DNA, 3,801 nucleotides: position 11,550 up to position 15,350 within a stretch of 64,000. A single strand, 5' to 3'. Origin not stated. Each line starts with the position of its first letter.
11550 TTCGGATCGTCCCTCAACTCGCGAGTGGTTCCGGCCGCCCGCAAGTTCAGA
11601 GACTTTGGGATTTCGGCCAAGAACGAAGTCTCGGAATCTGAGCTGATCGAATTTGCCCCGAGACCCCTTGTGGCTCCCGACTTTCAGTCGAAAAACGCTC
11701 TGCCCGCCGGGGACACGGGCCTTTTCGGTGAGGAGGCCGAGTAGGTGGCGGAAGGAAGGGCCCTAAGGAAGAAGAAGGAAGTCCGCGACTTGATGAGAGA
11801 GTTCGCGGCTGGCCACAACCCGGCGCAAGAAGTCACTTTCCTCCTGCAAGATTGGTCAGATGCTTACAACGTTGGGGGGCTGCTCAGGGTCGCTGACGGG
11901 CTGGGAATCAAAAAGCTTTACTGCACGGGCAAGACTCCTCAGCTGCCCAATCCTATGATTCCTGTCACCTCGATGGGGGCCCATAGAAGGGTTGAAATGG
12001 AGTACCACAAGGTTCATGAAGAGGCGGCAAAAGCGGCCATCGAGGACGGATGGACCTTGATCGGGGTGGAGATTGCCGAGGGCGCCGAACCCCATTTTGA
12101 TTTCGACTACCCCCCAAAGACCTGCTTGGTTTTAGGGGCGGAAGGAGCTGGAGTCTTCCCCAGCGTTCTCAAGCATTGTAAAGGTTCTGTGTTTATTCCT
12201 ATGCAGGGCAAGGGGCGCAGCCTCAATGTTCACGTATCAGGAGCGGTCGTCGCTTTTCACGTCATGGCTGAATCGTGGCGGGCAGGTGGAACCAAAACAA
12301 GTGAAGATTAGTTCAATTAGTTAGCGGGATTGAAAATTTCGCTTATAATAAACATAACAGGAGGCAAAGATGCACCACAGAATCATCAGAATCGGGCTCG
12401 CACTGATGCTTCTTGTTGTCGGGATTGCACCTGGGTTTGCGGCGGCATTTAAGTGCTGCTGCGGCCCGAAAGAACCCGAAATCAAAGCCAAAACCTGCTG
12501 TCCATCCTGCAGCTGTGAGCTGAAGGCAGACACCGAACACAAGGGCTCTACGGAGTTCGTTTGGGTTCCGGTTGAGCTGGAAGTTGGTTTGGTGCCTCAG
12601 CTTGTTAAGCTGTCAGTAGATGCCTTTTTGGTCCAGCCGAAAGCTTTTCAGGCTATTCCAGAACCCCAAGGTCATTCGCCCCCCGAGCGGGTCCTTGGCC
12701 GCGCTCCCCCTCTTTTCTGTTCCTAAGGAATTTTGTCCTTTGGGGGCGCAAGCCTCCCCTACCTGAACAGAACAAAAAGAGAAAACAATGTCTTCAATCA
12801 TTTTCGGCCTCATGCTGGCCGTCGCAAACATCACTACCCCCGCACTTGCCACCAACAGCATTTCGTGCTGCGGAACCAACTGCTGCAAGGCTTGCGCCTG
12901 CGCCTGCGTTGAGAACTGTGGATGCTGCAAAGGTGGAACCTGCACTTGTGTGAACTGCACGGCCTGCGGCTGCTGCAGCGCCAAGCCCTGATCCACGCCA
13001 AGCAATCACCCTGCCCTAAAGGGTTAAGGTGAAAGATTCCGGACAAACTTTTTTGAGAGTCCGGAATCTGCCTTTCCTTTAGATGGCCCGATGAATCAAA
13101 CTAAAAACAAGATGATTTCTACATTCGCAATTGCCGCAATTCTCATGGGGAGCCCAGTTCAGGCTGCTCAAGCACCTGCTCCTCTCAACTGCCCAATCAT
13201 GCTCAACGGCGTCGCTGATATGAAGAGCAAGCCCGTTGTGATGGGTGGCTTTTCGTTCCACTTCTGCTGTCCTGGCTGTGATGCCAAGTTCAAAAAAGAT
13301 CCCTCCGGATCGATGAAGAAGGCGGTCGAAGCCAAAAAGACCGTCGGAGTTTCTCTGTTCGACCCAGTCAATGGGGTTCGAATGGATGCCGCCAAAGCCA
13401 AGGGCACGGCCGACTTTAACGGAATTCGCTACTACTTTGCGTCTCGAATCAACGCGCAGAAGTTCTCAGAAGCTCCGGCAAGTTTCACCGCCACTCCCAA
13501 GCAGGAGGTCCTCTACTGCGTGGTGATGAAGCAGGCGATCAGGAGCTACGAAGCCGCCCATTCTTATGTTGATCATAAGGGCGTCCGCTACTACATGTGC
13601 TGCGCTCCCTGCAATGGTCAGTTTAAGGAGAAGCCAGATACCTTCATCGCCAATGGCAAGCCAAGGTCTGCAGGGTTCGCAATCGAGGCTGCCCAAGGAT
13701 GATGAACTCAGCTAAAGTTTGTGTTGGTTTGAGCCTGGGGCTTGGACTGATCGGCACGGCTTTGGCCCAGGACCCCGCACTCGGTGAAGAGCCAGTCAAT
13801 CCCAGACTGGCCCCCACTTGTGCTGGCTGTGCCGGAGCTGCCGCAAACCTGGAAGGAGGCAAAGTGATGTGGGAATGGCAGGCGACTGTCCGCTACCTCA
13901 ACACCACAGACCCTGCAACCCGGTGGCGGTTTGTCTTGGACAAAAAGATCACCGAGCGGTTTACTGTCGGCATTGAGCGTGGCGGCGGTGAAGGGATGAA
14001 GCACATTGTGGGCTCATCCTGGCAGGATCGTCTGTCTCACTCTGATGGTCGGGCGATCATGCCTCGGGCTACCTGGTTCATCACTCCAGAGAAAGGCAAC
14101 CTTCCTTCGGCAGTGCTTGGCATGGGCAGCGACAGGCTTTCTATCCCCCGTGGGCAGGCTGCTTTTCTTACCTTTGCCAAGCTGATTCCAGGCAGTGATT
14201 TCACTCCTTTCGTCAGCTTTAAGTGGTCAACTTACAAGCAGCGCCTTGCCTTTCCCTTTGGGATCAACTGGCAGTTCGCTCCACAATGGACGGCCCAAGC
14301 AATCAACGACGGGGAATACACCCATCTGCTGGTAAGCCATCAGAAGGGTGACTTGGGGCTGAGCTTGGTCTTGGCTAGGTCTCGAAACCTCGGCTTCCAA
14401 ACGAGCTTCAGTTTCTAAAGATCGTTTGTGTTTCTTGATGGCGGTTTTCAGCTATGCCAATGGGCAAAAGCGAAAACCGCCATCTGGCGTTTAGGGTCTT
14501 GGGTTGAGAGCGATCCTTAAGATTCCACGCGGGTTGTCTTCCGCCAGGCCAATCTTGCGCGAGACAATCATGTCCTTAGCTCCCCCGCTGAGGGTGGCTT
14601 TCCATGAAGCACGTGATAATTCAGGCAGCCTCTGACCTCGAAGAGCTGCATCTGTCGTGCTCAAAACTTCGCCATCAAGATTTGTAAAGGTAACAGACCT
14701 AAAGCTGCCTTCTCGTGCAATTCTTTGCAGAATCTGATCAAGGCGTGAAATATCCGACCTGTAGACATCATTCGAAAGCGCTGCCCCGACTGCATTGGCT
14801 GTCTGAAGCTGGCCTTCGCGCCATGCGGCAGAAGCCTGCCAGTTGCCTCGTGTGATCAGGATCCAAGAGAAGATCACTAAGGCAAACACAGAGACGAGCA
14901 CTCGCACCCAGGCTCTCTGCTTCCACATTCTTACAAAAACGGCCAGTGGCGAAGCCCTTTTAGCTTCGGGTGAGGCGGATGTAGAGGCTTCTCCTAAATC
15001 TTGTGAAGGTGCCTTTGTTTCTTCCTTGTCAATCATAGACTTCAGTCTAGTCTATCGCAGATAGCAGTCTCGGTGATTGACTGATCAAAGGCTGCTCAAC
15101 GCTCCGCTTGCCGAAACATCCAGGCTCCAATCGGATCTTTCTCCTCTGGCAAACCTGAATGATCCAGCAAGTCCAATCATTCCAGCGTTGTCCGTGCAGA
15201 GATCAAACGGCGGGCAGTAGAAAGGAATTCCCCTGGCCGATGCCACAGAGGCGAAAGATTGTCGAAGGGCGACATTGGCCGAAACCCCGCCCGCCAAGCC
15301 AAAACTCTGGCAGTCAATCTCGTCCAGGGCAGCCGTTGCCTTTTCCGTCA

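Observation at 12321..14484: Envelope-targeted operon: two metallothionein-like Cys-rich exported peptides + triple-YHS periplasmic protein + small OM barrel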

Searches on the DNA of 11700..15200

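Call 79: search_rna_families(source=window, start=11700, end=15200, threshold=evalue, max_evalue=1)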
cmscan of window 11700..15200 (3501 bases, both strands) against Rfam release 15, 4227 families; matches with E-value up to 1: 1.
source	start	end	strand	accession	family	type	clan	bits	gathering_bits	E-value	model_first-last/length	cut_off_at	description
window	14312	14481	+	RF02634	EF3314_EF3315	Gene; sRNA;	-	18.3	100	0.49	1-141/141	no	Enterococcus sRNA EF3314_EF3315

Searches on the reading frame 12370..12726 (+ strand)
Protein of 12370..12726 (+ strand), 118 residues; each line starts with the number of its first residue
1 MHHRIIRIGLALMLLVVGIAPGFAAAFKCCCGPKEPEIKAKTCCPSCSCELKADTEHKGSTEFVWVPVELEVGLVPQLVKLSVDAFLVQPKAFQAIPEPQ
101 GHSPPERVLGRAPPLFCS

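Call 3: search_protein_families(library=pfam, proteins=[window:12370-12726:+], max_evalue=1)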
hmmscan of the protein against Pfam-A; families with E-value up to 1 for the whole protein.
window:12370-12726:+ (118 aa): 0 families

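Call 4: search_protein_families(library=ncbifam, proteins=[window:12370-12726:+], max_evalue=1)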
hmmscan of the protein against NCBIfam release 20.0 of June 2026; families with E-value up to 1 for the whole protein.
window:12370-12726:+ (118 aa): 0 families

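Call 8: list_cluster_members(proteins=[window:12370-12726:+, window:12788-12991:+, window:13091-13702:+, window:13699-14418:+, window:14491-15036:-, window:11745-12311:+])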
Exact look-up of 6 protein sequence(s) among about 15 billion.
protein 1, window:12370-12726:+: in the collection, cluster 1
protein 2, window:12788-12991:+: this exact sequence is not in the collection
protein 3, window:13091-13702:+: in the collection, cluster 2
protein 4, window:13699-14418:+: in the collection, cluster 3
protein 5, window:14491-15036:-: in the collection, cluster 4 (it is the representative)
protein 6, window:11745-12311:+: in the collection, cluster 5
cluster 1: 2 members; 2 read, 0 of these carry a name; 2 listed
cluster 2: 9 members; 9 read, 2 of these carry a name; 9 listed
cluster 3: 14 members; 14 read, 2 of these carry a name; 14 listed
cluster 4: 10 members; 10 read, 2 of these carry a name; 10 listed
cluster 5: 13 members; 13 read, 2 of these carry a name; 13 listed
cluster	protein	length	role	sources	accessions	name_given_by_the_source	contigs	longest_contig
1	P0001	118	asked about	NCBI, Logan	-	-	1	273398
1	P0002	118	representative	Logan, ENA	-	-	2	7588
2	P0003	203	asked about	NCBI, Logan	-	-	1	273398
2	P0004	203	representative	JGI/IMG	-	YHS domain-containing protein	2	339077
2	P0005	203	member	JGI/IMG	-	YHS domain-containing protein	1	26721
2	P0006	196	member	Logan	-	-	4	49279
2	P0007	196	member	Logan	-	-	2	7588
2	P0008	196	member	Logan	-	-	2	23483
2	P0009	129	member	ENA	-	-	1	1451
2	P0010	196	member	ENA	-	-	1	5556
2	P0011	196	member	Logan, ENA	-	-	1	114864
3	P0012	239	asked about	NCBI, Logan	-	-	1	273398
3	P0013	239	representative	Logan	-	-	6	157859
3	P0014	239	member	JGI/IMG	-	hypothetical protein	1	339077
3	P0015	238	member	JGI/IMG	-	hypothetical protein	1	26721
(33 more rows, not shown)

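Call 11: find_encoding_contigs(protein=P0013, flank=5000, max_places=4)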
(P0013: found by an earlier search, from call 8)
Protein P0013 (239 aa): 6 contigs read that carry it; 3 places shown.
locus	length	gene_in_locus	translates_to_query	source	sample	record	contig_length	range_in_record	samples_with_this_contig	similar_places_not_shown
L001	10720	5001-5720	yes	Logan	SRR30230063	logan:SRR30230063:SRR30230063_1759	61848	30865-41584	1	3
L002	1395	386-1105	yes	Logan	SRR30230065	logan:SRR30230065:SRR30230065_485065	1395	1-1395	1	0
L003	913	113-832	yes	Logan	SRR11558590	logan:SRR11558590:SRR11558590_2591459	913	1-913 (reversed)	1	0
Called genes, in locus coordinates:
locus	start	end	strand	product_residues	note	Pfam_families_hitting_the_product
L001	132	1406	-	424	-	PF00202:Aminotran_3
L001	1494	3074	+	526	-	PF02646:RmuC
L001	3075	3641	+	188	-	PF00588:SpoU_methylase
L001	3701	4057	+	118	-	-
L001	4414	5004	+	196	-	PF08394:Arc_trans_TRASH (faint), PF24273:TRASH_HVO_1752_C (faint), PF04945:YHS (weak)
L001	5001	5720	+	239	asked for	-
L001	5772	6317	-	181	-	-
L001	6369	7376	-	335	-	PF00814:TsaD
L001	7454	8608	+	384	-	PF01408:GFO_IDH_MocA, PF02894:GFO_IDH_MocA_C, PF22685:Gal80p_C-like (faint), PF22725:GFO_IDH_MocA_C3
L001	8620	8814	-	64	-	-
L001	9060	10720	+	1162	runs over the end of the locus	-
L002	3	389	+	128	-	?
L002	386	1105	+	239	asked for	-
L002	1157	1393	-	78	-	?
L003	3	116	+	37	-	?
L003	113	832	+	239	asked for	-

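Call 34: search_protein_representatives(protein=window:12370-12726:+)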
Query: 118 residues. Proteins with E-value up to 0.001 (for the whole library): 2; up to 1e-10: 2; up to 1e-30: 1. The best 2 are listed.
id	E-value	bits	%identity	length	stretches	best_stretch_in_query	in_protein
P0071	2.5e-62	224.4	87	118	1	1-118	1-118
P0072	2.1e-19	85.7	44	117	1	1-117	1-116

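Call 38: search_protein_families(library=pfam, alignment_id=A2, max_evalue=10)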
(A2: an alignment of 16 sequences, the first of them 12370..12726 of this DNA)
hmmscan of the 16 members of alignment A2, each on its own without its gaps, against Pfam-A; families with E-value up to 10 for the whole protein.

A. member 1, window:12370-12726:+ (118 aa): 0 families

B. families by the number of members that match (of 16 scanned): 3 families
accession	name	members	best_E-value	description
PF22549.1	ARPP-2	2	0.3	ARPP-2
PF25152.1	CD59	1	0.017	CD59 glycoprotein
PF05624.19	LSR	1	0.064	Lipolysis stimulated receptor (LSR)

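Call 64: search_protein_families(library=pfam, proteins=[L001:4120-4317:+], max_evalue=10)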
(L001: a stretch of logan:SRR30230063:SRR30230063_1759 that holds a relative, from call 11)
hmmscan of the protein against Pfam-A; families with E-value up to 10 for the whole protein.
L001:4120-4317:+ (65 aa): 0 families

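Call 69: find_homologous_proteins(query=A2, max_evalue=0.1)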
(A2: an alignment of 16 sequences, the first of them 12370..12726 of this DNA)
Query A2 (16 sequences) (118 aa, profile of the alignment): 9 proteins with E <= 0.1 among 1293 candidates.
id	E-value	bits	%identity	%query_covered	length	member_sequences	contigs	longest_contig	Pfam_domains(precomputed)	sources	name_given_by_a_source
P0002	2.6e-27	114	97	100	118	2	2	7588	-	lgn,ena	-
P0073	1.4e-25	108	67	100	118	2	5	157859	-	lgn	-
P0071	2.1e-24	104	87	100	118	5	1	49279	-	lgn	-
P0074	5.5e-23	100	35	29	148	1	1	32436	-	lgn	-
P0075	5.2e-22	96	61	100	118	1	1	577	-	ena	-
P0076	3.1e-21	94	60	100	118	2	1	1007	-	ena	-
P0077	2.9e-20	91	30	36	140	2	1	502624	-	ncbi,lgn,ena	-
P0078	7.0e-20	90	62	100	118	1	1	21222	-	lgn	-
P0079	6.9e-13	67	80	4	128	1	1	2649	-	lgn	-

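Call 80: find_encoding_contigs(protein=P0078, flank=3500, max_places=2)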
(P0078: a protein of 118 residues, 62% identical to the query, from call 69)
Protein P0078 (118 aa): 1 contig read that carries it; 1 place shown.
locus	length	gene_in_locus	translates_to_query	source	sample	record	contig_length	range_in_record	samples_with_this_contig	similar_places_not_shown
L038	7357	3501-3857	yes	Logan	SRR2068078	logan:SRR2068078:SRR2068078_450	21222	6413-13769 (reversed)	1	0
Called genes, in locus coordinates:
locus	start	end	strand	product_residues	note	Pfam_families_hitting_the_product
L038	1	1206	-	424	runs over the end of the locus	PF00202:Aminotran_3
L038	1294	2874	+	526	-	PF02646:RmuC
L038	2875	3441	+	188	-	PF00588:SpoU_methylase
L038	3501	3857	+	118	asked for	-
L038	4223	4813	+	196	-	PF24273:TRASH_HVO_1752_C (faint), PF04945:YHS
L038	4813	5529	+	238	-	-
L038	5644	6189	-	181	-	-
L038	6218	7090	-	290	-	PF00814:TsaD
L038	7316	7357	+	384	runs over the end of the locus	PF01408:GFO_IDH_MocA, PF02894:GFO_IDH_MocA_C, PF22685:Gal80p_C-like (weak), PF22725:GFO_IDH_MocA_C3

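Call 81: find_encoding_contigs(protein=P0072, flank=3500, max_places=3)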
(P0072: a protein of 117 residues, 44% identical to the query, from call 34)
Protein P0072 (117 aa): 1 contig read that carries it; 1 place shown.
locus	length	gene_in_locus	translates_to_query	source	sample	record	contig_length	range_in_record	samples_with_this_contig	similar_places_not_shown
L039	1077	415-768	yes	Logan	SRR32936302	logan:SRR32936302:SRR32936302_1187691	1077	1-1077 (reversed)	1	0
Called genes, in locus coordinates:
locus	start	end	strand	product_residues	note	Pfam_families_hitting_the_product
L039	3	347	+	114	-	?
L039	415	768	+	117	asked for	-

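Call 82: find_encoding_contigs(protein=P0071, flank=3500, max_places=2)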
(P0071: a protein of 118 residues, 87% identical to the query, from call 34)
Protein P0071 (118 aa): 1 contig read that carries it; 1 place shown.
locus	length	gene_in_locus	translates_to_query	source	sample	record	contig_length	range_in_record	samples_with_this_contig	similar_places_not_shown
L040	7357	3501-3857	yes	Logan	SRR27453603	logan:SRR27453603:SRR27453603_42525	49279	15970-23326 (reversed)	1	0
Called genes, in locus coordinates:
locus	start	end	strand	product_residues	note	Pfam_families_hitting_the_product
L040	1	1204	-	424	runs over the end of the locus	PF00202:Aminotran_3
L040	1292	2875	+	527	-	PF02646:RmuC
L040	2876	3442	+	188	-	PF00588:SpoU_methylase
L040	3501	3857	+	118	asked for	-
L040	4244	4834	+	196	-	PF04945:YHS (faint), PF08394:Arc_trans_TRASH (faint), PF24273:TRASH_HVO_1752_C (faint)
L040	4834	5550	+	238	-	-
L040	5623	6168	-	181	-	-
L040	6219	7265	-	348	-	PF00814:TsaD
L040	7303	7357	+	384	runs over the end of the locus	PF01408:GFO_IDH_MocA, PF02894:GFO_IDH_MocA_C, PF22685:Gal80p_C-like (faint), PF22725:GFO_IDH_MocA_C3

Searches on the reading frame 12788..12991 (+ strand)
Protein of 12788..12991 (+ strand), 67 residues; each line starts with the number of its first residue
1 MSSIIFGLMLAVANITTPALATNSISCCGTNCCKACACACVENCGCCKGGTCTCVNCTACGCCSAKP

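Call 3: search_protein_families(library=pfam, proteins=[window:12788-12991:+], max_evalue=1)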
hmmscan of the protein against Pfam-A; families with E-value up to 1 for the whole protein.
window:12788-12991:+ (67 aa): 0 families

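Call 4: search_protein_families(library=ncbifam, proteins=[window:12788-12991:+], max_evalue=1)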
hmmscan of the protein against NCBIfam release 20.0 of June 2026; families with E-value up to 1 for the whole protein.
window:12788-12991:+ (67 aa): 0 families

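Call 22: find_homologous_proteins(query=window:12788-12991:+, max_evalue=0.01)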
Query window:12788-12991:+: no candidate shares three 5-residue words with the query. No homologue found.

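Call 47: find_related_loci(query=A3, collection=metagenome_contigs, flank=6000)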
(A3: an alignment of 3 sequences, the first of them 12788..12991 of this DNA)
Query A3 (67 aa) in metagenome_contigs; peptide patterns used: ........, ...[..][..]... (x = any residue, [..] = any of these).
265 stretches matched a pattern, but none encodes a relative of the query by tblastn (E <= 1e-3).

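Call 64: search_protein_families(library=pfam, proteins=[window:12788-12991:+, L001:4120-4317:+], max_evalue=10)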
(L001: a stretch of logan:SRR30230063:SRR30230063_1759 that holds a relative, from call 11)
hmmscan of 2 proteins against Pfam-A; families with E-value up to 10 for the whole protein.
window:12788-12991:+ (67 aa): 0 families

L001:4120-4317:+ (65 aa): 0 families
